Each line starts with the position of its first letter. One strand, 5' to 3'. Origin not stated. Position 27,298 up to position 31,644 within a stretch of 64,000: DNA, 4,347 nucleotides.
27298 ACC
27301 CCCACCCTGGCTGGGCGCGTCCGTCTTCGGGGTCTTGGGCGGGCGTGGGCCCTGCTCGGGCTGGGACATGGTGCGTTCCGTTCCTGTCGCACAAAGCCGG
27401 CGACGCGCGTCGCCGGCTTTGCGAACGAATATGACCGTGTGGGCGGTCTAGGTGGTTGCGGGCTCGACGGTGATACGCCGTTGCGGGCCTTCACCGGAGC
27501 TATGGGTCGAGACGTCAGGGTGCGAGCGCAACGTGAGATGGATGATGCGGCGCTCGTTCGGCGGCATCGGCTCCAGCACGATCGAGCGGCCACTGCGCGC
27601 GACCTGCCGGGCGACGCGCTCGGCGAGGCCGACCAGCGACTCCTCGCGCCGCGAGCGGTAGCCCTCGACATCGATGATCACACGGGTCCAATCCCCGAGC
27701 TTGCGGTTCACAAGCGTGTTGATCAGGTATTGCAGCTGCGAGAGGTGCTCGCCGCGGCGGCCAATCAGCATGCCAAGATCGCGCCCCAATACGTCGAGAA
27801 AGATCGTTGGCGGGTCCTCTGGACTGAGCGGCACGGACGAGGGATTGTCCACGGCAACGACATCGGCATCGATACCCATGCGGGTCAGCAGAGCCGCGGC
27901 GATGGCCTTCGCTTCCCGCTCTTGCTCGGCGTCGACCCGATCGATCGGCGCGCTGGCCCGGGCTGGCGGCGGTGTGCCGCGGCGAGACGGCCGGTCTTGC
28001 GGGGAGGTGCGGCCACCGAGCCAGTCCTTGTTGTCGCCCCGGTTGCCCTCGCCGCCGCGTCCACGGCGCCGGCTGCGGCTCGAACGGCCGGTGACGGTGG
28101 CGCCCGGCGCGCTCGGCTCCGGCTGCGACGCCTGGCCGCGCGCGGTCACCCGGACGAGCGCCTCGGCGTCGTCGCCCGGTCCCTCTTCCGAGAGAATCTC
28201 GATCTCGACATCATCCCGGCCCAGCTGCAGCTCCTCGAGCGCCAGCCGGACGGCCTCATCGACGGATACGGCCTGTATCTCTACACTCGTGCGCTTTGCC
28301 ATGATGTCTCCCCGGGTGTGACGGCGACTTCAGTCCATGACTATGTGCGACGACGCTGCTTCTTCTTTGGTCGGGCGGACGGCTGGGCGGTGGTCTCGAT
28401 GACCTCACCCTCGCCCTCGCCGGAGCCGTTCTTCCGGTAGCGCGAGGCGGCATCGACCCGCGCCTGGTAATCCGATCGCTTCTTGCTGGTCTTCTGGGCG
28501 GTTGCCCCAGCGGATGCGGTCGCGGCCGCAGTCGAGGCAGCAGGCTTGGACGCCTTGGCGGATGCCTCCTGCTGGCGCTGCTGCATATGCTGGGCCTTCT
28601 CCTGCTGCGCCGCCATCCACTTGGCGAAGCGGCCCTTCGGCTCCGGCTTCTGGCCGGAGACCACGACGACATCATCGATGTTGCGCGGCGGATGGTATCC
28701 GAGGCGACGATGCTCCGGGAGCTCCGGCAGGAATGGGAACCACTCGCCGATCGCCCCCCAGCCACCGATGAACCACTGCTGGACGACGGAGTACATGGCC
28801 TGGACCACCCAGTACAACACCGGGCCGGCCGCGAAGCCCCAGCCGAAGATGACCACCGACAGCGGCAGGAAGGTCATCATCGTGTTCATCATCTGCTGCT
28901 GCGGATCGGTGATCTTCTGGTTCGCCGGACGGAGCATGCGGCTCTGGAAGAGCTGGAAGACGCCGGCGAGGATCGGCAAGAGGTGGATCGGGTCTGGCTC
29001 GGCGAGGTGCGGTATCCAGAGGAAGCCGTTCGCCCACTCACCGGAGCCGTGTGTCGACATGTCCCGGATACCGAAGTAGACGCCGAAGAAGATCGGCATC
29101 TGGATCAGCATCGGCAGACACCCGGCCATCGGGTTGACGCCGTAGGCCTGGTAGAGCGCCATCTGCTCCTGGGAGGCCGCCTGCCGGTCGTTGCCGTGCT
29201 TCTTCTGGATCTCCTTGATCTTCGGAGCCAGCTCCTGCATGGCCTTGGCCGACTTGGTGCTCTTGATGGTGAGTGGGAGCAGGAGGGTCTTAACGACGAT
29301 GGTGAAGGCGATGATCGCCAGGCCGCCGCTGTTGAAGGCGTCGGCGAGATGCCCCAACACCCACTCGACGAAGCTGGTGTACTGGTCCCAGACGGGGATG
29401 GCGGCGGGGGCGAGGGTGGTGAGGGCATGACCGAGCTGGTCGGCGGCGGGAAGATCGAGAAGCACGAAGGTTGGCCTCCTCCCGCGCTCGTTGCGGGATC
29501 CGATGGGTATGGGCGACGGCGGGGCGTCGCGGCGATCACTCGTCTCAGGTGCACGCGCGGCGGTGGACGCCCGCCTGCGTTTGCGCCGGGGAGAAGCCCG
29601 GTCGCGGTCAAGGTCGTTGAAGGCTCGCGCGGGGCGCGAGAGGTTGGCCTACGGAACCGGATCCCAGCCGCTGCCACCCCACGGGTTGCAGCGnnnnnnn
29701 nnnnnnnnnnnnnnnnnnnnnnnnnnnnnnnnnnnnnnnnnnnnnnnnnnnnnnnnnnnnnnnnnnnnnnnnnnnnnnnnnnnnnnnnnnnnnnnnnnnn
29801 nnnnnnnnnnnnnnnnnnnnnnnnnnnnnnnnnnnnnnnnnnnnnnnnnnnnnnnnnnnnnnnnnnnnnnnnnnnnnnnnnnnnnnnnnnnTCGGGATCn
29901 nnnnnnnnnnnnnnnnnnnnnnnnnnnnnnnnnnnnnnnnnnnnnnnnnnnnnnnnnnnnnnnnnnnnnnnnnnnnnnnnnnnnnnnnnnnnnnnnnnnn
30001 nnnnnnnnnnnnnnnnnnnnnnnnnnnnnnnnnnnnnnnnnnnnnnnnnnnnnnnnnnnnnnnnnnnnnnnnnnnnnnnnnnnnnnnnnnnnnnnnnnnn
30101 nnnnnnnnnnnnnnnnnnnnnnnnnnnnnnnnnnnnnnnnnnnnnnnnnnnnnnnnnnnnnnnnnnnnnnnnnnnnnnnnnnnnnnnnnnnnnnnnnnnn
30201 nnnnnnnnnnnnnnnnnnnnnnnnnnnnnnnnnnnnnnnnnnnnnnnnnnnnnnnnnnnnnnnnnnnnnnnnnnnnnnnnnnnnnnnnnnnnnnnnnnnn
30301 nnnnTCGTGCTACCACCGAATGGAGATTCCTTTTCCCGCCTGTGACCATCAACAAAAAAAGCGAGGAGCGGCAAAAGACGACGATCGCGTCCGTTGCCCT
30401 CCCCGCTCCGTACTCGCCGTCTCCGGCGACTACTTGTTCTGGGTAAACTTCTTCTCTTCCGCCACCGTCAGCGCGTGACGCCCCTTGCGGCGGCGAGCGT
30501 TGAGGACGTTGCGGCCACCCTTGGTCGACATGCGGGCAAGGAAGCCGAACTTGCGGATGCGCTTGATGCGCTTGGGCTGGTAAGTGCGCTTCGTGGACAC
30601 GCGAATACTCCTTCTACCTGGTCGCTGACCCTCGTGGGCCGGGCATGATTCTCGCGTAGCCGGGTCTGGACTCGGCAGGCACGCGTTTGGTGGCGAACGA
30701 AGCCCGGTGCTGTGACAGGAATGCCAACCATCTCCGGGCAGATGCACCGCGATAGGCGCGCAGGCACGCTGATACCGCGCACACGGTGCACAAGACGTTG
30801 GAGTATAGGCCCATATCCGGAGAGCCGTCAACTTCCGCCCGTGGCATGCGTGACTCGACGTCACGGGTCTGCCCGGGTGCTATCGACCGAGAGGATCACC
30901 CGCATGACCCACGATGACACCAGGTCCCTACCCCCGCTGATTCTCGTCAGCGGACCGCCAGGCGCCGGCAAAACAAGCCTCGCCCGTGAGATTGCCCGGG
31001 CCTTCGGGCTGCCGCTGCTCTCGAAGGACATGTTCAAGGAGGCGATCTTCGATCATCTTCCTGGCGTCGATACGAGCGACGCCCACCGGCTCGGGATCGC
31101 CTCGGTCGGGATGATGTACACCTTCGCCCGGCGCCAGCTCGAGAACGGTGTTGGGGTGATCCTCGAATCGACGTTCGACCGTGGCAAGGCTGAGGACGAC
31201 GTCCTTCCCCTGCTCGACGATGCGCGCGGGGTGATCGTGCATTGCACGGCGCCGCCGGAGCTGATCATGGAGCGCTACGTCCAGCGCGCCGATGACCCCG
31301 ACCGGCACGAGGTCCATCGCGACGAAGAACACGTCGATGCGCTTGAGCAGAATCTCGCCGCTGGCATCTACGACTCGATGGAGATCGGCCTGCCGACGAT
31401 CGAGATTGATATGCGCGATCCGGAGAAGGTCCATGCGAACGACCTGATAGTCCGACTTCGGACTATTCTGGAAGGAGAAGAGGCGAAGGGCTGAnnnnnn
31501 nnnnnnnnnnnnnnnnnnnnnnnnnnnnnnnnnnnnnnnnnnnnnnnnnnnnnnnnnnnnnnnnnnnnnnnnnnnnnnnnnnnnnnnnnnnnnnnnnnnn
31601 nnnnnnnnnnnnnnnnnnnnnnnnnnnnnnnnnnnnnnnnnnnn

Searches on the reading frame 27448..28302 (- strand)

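Call 12: search_protein_families(library=pfam, proteins=[window:27448-28302:-])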
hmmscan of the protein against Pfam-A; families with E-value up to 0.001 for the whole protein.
window:27448-28302:- (284 aa): 3 families
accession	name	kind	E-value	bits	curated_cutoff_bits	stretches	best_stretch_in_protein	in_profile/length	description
PF01424.28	R3H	-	8.2e-19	67.8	26.8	1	222-281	2-60/60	R3H domain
PF14804.11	Jag_N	-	1.7e-07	32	25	1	10-40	2-32/50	Jag N-terminus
PF13083.13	KH_KhpA-B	-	3.6e-07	30.4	32.1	1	159-208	20-71/73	KhpA/KhpB, KH domain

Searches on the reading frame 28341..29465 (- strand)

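Call 12: search_protein_families(library=pfam, proteins=[window:28341-29465:-])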
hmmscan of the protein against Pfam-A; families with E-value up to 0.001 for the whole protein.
window:28341-29465:- (374 aa): 1 family
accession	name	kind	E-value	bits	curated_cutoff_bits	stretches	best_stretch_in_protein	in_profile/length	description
PF02096.25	60KD_IMP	-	4.3e-55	186.6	35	1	48-233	2-161/163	60Kd inner membrane protein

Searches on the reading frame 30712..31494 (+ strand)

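Call 13: search_protein_families(library=pfam, proteins=[window:30712-31494:+])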
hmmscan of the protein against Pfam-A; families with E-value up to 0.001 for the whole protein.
window:30712-31494:+ (260 aa): 7 families
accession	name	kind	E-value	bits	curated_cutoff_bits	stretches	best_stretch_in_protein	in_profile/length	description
PF13671.12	AAA_33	-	2.1e-16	60.9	27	1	76-215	1-140/143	AAA domain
PF06414.18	Zeta_toxin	-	9.6e-08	32.1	22.3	1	69-193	11-144/199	Zeta toxin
PF13238.12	AAA_18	-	2e-07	31.9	29.4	1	77-201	1-121/128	AAA domain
PF13191.12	AAA_16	-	2.3e-06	28.6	32.6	1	60-98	10-48/167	AAA ATPase domain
PF00004.35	AAA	-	9.7e-06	26.5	21.2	1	77-107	1-31/131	ATPase family associated with various cellular activities (AAA)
PF13207.12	AAA_17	-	3.3e-05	24.6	27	1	81-201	2-128/136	AAA domain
PF13521.12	AAA_28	-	0.00055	20.6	27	0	77-113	2-37/164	AAA domain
